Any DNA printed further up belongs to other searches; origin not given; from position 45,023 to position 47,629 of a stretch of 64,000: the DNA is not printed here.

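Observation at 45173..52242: Candidate unrecognised trans-envelope machine: GldM/PorM-like anchor, two beta-barrels, VWA-OmpA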

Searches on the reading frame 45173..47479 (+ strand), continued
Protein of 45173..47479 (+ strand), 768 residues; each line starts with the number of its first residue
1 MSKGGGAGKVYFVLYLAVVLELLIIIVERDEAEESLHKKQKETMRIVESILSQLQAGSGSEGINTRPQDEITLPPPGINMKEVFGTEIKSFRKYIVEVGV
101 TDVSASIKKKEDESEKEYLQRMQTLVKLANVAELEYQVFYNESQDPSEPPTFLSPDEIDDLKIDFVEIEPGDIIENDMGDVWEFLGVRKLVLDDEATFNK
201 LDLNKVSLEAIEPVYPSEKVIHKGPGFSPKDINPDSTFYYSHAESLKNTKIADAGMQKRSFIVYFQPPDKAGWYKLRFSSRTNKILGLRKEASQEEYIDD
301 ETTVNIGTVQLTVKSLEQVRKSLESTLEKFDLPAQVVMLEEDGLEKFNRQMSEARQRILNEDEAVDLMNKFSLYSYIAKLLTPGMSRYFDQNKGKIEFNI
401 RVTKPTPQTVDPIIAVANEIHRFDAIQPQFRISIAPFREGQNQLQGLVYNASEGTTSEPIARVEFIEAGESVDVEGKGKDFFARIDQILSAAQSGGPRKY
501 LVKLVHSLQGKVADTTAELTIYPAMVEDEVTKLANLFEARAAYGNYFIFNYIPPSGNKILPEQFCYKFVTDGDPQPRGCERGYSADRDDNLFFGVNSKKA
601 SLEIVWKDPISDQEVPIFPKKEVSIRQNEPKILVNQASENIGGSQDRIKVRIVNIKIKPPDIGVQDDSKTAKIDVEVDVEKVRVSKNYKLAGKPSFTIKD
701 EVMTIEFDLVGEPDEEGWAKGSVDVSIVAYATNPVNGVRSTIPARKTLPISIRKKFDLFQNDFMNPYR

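Call 31: fold_search(model_id=the predicted structure, library=pdb)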
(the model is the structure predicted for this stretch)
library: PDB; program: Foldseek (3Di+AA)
matches with E <= 10: 1816; with E <= 0.001: 144
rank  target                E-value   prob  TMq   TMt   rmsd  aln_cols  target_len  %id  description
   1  6vfw_A                3.8e-09  1.00  0.11  0.17  16.2       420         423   13  Crystal structure of human delta protocadherin 10 EC1-EC4 (released 2020-03-11)
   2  6vfw_D                5.8e-08  1.00  0.10  0.17  16.4       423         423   12  Crystal structure of human delta protocadherin 10 EC1-EC4 (released 2020-03-11)
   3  6vfw_E                5.8e-08  1.00  0.10  0.16  16.0       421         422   12  Crystal structure of human delta protocadherin 10 EC1-EC4 (released 2020-03-11)
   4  5lfu_A                1.8e-07  1.00  0.12  0.17  20.6       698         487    7  Myelin-associated glycoprotein (MAG) glycosylated and lysine-methylated full extracellular domain (released 2016-12-14)
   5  3oq3_B                5.2e-07  0.99  0.10  0.17  18.3       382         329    9  Structural Basis of Type-I Interferon Sequestration by a Poxvirus Decoy Receptor (released 2011-05-18)
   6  9ijj_P                7.5e-07  1.00  0.13  0.16  16.8       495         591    9  In situ structure of the central apparatus in mouse sperm axoneme. (released 2025-06-04)
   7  8egx_B                1.6e-06  1.00  0.13  0.20  16.9       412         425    9  Complex of Fat4(EC1-4) bound to Dchs1(EC1-4) (released 2023-02-22)
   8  4wrl_A                2.3e-06  1.00  0.14  0.27  16.0       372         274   10  Structure of the human CSF-1:CSF-1R complex (released 2015-08-12)
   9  3f85                  2.3e-06  1.00  0.14  0.20  18.2       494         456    7  Structure of fusion complex of homo trimeric major pilin subunits CfaB of CFA/I fimbirae from ETEC E. coli (released 2009-08-11)
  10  5w1d                  2.3e-06  1.00  0.11  0.18  18.1       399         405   11  Crystal Structure of Mouse Protocadherin-15 EC4-7 (released 2018-06-06)
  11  6vs7_A                2.6e-06  1.00  0.14  0.24  15.3       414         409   11  Sialic acid binding region of Streptococcus Sanguinis SK1 adhesin (released 2020-08-26)
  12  4ofy_D                2.8e-06  1.00  0.12  0.19  16.4       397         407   10  Crystal Structure of the Complex of SYG-1 D1-D2 and SYG-2 D1-D4 (released 2014-02-19)
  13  2e9w_B                3.3e-06  1.00  0.14  0.18  13.8       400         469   10  Crystal structure of the extracellular domain of Kit in complex with stem cell factor (SCF) (released 2007-08-07)
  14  9ba5_A                3.4e-06  0.99  0.14  0.17  24.8       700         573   10  Cross-linked Contactin 2 Ig1-Ig6 (released 2024-07-17)
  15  7amk_A                3.6e-06  0.99  0.10  0.14  20.3       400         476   11  Zebrafish RET Cadherin Like Domains 1 to 4. (released 2021-02-03)
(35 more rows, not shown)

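Call 34: find_related_loci(query=P0189, collection=genome_contigs, flank=10000)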
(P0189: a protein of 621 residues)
Query P0189 (621 aa) in genome_contigs; peptide patterns used: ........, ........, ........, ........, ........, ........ (x = any residue, [..] = any of these).
169 stretches matched a pattern; 19 encode a relative of the query (tblastn E <= 1e-3); 19 distinct loci.
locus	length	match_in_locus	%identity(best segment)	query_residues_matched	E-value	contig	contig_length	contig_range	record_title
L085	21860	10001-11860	83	1-619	0e+0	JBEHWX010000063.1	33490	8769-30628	MAG: Bacteroidota bacterium isolate ES1.bin.100 NODE_1246_length_33490_cov_7.267018, whole genome shotgun sequence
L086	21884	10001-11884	60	1-621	0e+0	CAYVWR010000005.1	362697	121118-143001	MAG TPA_asm: uncultured Alphaproteobacteria bacterium isolate SRP344714_co2_242 genome assembly, contig: NODE_36_length_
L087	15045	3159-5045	59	1-621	0e+0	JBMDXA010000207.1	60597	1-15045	MAG: Candidatus Kapaibacteriota bacterium isolate FBaNitRs1_5 FBaNitRs1_contig207, whole genome shotgun sequence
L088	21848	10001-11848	55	1-621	0e+0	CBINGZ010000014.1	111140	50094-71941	MAG TPA_asm: uncultured bacterium isolate SRR16817054_binner12_Refined_41 genome assembly, contig: ERZ27394105.61, whole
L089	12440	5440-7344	52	1-621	0e+0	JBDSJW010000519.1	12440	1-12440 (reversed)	MAG: Candidatus Kapaibacterium sp. isolate cluster1_bin.331 k127_6033973, whole genome shotgun sequence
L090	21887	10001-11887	50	1-617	0e+0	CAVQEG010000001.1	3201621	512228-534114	MAG: Chlorobiota bacterium isolate MFD02416.bin.1.81 genome assembly, contig: contig_14017, whole genome shotgun sequenc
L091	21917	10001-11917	52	1-621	0e+0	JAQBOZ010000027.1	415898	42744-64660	MAG: Chlorobiota bacterium isolate RYN_334 scaffold_3083552, whole genome shotgun sequence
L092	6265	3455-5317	51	1-620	0e+0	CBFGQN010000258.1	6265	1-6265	MAG TPA_asm: uncultured Ignavibacteria bacterium isolate SRR15517647_binner12_Refined_3 genome assembly, contig: ERZ2732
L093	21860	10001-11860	51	1-620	0e+0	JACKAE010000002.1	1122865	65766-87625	MAG: Ignavibacteria bacterium isolate HK-STAS-BACT-82 HK-STAS-BACT-82_2, whole genome shotgun sequence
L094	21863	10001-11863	50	1-616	1e-180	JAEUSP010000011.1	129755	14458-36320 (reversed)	MAG: Chlorobiota bacterium isolate new MAG-306 k141_2758302, whole genome shotgun sequence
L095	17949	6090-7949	50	1-620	9e-180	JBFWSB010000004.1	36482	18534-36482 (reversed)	MAG: Candidatus Kapaibacterium sp. isolate CA_2019_TPBF_22 NODE_6486_length_36482_cov_3.371613_TPBF, whole genome shotgu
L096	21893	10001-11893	50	1-600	2e-176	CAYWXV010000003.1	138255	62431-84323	MAG TPA_asm: uncultured Alphaproteobacteria bacterium isolate binchicken_co118_222 genome assembly, contig: NODE_52_leng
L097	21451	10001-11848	49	1-616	5e-174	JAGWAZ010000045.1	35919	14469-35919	MAG: Chlorobiota bacterium isolate 277c_20 scaffold_2934, whole genome shotgun sequence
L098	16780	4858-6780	50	1-621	3e-169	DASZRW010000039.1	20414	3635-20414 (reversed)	MAG TPA_asm: Candidatus Kapaibacterium sp. isolate SMAG_U6034 k141_805941, whole genome shotgun sequence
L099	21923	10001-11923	50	1-621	5e-169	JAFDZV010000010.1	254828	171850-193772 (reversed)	MAG: Bacteroidetes bacterium isolate SZAS-92 BACT-TMP-15__10__length-254828, whole genome shotgun sequence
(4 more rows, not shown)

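Call 38: search_protein_families(library=pfam, proteins=[L085:2241-4841:+, L085:4977-5798:+, L085:5900-6850:+, L085:7094-9472:+, L001:9009-9644:-, L005:7666-9183:-, L006:17513-18853:-, L006:16974-17570:-], max_evalue=0.001)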
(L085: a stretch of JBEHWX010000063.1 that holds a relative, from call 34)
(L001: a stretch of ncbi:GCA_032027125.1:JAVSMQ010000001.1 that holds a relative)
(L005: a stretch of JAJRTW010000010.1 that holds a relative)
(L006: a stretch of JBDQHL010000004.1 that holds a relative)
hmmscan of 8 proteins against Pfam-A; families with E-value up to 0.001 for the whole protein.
L085:2241-4841:+ (866 aa): 11 families
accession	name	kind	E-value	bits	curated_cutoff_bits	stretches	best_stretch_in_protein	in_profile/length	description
PF13174.12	TPR_6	-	8.9e-18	64.1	26.3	0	562-594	2-33/33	Tetratricopeptide repeat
PF07719.23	TPR_2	-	1.1e-16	59.9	27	0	249-277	5-33/34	Tetratricopeptide repeat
PF13432.12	TPR_16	-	1.4e-10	41.9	32.7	0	214-272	3-58/65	Tetratricopeptide repeat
PF13428.12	TPR_14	-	2.1e-09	37.5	23.5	0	560-597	1-37/44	Tetratricopeptide repeat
PF13181.12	TPR_8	-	5.5e-08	32.8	25.7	0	561-593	2-33/34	Tetratricopeptide repeat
PF13424.12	TPR_12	-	1.1e-07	32.4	30.1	0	214-271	9-71/77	Tetratricopeptide repeat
PF14559.12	TPR_19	-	2.4e-07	31.4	25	0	256-312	2-55/68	Tetratricopeptide repeat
PF13525.12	YfiO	-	5.5e-07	30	25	0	524-595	6-76/203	Outer membrane lipoprotein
PF00515.34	TPR_1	-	1.4e-06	28.3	27.8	0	248-272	4-28/34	Tetratricopeptide repeat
PF09976.15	TPR_21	-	0.00043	20.5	25.5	0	118-234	63-172/193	Tetratricopeptide repeat-like domain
PF13512.12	TPR_18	-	0.00068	20.3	21.9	0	151-171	122-142/145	Tetratricopeptide repeat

L085:4977-5798:+ (273 aa): 2 families
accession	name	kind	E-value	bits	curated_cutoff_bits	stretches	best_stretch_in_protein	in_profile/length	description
PF10418.14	DHODB_Fe-S_bind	-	1.7e-08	34.5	23.9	1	226-264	2-40/41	Iron-sulfur cluster binding domain of dihydroorotate dehydrogenase B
PF00970.30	FAD_binding_6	-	0.0003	21.5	21.1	1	18-105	3-95/99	Oxidoreductase FAD-binding domain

L085:5900-6850:+ (316 aa): 4 families
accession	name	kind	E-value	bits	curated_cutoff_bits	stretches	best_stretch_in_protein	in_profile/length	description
PF01180.27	DHO_dh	-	8.7e-71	238.9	27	1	7-287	4-291/291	Dihydroorotate dehydrogenase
PF03060.21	NMO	-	9.6e-07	28.9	28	1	213-271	167-227/331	Nitronate monooxygenase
PF01207.24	Dus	-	9.7e-06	25.3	20.4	1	93-269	52-217/311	Dihydrouridine synthase (Dus)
PF00478.31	IMPDH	-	0.0004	19.9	25.6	1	224-306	194-278/345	IMP dehydrogenase / GMP reductase domain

L085:7094-9472:+ (792 aa): 8 families
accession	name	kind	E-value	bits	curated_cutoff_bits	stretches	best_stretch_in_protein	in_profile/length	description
PF00580.27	UvrD-helicase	-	1.1e-88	297.9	23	1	45-308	1-271/271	UvrD/REP helicase N-terminal domain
PF13361.12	UvrD_C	-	9.5e-75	252.6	25.6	1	314-649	2-349/350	UvrD-like helicase C-terminal domain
PF13245.12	AAA_19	-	1.7e-20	74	25.1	1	56-293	10-134/134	AAA domain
PF13538.12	UvrD_C_2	-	1.5e-11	44.4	27.4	1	587-646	2-52/52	UvrD-like helicase C-terminal domain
PF01443.25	Viral_helicase1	-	6.3e-09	36.4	21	0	585-645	178-226/228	Viral superfamily 1 RNA helicase core domain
PF21196.3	PcrA_UvrD_tudor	-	1e-07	32.1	23.9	1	744-787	1-44/48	PcrA/UvrD tudor domain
PF13604.12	AAA_30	-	7.8e-07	29.5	27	1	45-109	2-67/191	AAA domain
PF13087.12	AAA_12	-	0.00017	21.7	27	0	566-645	117-190/195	AAA domain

L001:9009-9644:- (211 aa): 1 family
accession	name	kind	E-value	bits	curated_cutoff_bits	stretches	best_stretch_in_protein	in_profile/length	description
PF01966.28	HD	-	4e-05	24.3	22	1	58-151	1-92/116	HD domain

L005:7666-9183:- (505 aa): 17 families
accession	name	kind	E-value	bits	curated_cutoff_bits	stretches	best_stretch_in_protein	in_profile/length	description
PF02254.24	TrkA_N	-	8.5e-50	168.4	23.8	2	62-180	1-114/116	TrkA-N domain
PF02080.26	TrkA_C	-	2.6e-20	72.5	27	2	214-283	3-71/71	TrkA-C domain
PF03807.23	F420_oxidored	-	2.7e-11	44.3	21.6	1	62-108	2-50/94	NADP oxidoreductase coenzyme F420-dependent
PF03435.24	Sacchrp_dh_NADP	-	8.8e-09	36.2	25.1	0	292-333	1-45/129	Saccharopine dehydrogenase NADP binding domain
PF01488.26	Shikimate_DH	-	4.9e-08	33.6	24.3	0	288-335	11-60/138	Shikimate / quinate 5-dehydrogenase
PF06690.17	HcgC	-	2.1e-07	31.2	31.4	0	278-346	32-100/248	FeGP cofactor biosynthesis protein, methyltransferase HcgC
PF13241.12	NAD_binding_7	-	2.5e-07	31.6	22.1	1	56-149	4-86/104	Putative NAD(P)-binding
PF02737.24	3HCDH_N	-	7.8e-07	29.6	22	0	62-112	2-52/180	3-hydroxyacyl-CoA dehydrogenase, NAD binding domain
PF07992.20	Pyr_redox_2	-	9.5e-06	25.7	26.1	0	61-126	2-54/291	Pyridine nucleotide-disulphide oxidoreductase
PF01210.29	NAD_Gly3P_dh_N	-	2.2e-05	24.9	23.1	0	62-116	2-57/158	NAD-dependent glycerol-3-phosphate dehydrogenase N-terminus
PF01262.27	AlaDh_PNT_C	-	2.6e-05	24.2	23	0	61-128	30-96/214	Alanine dehydrogenase/PNT, C-terminal domain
PF01370.27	Epimerase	-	4.6e-05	23.4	20.9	0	62-138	1-66/240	NAD dependent epimerase/dehydratase family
PF02826.25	2-Hacid_dh_C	-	9e-05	22.4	25.1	0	57-96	34-73/178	D-isomer specific 2-hydroxyacid dehydrogenase, NAD binding domain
PF00106.31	adh_short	-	9.8e-05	22.4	26.6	0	62-125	3-61/195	short chain dehydrogenase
PF01266.30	DAO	-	0.00014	22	27.9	0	62-110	2-49/353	FAD dependent oxidoreductase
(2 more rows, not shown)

L006:17513-18853:- (446 aa): 2 families
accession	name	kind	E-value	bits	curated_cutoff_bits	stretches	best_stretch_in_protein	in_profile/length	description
PF04389.22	Peptidase_M28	-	1.4e-24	87.3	21.3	1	248-435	1-191/193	Peptidase family M28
PF01546.33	Peptidase_M20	-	5.3e-07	30.2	24.6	1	275-342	30-98/206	Peptidase family M20/M25/M40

L006:16974-17570:- (198 aa): 1 family
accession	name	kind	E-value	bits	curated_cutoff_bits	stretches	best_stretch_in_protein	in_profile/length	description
PF00156.33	Pribosyltran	-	2e-10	40.6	26.3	1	59-180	4-135/158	Phosphoribosyl transferase domain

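Call 59: find_encoding_contigs(protein=P0001, flank=10000, max_places=1)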
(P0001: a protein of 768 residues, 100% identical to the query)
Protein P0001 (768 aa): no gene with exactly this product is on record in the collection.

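Call 64: find_related_loci(query=P0204, collection=genome_contigs, flank=10000)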
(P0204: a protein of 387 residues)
Query P0204 (387 aa) in genome_contigs; peptide patterns used: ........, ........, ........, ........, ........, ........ (x = any residue, [..] = any of these).
184 stretches matched a pattern, but none encodes a relative of the query by tblastn (E <= 1e-3).

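Call 67: find_encoding_contigs(protein=P0211, flank=10000, max_places=3)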
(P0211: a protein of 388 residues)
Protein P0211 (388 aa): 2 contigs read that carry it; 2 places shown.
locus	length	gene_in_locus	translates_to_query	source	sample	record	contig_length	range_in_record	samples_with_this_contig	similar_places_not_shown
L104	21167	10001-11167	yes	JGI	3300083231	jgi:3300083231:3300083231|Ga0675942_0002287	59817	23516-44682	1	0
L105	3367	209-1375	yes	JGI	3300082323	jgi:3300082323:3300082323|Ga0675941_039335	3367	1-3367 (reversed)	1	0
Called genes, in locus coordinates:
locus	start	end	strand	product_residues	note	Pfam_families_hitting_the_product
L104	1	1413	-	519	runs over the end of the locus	PF01039:Carboxyl_trans, PF03255:ACCA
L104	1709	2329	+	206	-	PF06971:Put_DNA-bind_N, PF02629:CoA_binding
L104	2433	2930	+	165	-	PF01584:CheW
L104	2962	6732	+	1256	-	PF02743:dCache_1, PF00672:HAMP (faint), PF18947:HAMP_2, PF08448:PAS_4 (weak), PF18947:HAMP_2, PF00015:MCPsignal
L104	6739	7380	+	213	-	-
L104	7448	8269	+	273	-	-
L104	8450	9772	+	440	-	PF00009:GTP_EFTU, PF00071:Ras (faint), PF01926:MMR_HSR1, PF02421:FeoB_N, PF00009:GTP_EFTU, PF01926:MMR_HSR1, PF02421:FeoB_N, PF14714:KH_dom-like, +5 more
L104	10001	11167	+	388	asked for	-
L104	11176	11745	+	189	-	PF13302:Acetyltransf_3, PF13420:Acetyltransf_4, PF00583:Acetyltransf_1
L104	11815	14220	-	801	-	PF08757:CotH, PF00932:LTD, PF18962:Por_Secre_tail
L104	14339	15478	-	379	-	PF01791:DeoC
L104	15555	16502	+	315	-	-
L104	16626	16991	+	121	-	PF11964:SpoIIAA-like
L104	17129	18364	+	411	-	-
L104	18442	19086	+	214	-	PF07719:TPR_2 (faint), PF00515:TPR_1 (weak), PF13181:TPR_8 (faint)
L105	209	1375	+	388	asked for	-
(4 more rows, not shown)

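Call 71: find_encoding_contigs(protein=P0259, flank=10000, max_places=3)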
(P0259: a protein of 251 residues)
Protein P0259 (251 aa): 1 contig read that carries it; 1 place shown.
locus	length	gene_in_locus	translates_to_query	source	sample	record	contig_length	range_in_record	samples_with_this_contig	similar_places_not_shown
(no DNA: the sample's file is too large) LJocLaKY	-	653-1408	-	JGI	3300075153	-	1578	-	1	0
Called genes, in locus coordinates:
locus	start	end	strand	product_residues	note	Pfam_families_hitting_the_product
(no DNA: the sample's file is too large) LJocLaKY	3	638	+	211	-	?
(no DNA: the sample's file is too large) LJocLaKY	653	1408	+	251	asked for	-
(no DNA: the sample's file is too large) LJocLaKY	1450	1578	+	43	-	?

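Call 72: find_encoding_contigs(protein=P0225, flank=10000, max_places=2)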
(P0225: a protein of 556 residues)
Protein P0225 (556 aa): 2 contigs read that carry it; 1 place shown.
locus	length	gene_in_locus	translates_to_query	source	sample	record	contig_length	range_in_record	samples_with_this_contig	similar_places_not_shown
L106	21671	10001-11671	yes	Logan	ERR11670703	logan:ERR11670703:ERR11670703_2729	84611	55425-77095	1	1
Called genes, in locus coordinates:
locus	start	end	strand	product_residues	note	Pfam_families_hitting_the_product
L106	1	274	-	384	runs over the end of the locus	PF12704:MacB_PCD, PF02687:FtsX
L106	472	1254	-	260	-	PF14344:DUF4397 (faint)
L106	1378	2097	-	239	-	-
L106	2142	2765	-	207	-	PF00156:Pribosyltran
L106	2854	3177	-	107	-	PF13428:TPR_14 (faint), PF14561:TPR_20 (weak), PF07719:TPR_2 (faint), PF13424:TPR_12 (faint), PF13431:TPR_17 (faint), PF00515:TPR_1 (faint), PF13181:TPR_8 (faint)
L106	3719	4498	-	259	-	PF02591:Zn_ribbon_9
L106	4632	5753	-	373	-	PF01784:DUF34_NIF3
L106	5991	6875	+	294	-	PF00487:FA_desaturase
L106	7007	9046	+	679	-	PF14870:PSII_BNR (faint), PF25852:DUF6242_C (faint), PF02012:BNR (faint), PF15902:Sortilin-Vps10 (faint), PF18962:Por_Secre_tail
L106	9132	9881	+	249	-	PF00677:Lum_binding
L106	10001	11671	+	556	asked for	-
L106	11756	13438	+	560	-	-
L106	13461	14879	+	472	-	-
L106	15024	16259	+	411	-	PF00266:Aminotran_5, PF01041:DegT_DnrJ_EryC1 (weak), PF01053:Cys_Met_Meta_PP (weak)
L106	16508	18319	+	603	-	-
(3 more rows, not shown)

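Call 83: search_protein_families(library=padloc, proteins=[window:45173-47479:+], max_evalue=0.01)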
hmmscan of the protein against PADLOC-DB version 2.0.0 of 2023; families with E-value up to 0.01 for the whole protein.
window:45173-47479:+ (768 aa): 0 families
